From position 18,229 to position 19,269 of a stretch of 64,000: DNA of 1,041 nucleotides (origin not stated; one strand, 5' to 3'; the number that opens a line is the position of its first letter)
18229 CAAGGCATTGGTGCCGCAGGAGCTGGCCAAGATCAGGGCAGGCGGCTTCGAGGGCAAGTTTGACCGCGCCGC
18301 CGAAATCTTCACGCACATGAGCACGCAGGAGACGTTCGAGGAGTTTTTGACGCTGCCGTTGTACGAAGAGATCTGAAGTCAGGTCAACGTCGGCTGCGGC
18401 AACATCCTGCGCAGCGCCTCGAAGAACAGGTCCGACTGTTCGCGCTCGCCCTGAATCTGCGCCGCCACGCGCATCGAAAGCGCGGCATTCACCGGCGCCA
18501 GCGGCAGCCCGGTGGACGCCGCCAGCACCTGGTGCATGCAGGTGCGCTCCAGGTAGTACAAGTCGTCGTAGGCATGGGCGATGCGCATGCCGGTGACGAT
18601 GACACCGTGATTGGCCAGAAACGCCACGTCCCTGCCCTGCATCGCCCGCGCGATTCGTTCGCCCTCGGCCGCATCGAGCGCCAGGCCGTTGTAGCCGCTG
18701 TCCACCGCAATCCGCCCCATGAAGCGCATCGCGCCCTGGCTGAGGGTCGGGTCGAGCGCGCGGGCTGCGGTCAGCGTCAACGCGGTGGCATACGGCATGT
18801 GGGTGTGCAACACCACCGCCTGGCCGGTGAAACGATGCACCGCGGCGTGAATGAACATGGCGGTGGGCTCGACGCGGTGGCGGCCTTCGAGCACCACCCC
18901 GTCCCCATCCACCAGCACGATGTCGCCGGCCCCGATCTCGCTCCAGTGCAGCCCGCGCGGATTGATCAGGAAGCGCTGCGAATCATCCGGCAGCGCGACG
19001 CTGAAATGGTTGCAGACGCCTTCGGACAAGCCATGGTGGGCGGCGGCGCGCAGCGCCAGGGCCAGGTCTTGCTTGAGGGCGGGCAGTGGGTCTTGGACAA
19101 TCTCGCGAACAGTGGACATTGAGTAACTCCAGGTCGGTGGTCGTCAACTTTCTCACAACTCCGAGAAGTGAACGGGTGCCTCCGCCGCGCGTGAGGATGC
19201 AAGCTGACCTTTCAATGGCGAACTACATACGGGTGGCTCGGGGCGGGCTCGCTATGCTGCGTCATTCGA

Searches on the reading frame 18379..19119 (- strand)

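Call 8: search_protein_families(library=pfam, proteins=[window:18379-19119:-], max_evalue=0.001)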
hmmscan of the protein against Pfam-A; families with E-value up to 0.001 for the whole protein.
window:18379-19119:- (246 aa): 1 family
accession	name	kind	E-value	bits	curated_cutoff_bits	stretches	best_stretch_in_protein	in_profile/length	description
PF00596.27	Aldolase_II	-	2.7e-39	135.4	22.2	1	17-197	1-182/183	Class II Aldolase and Adducin N-terminal domain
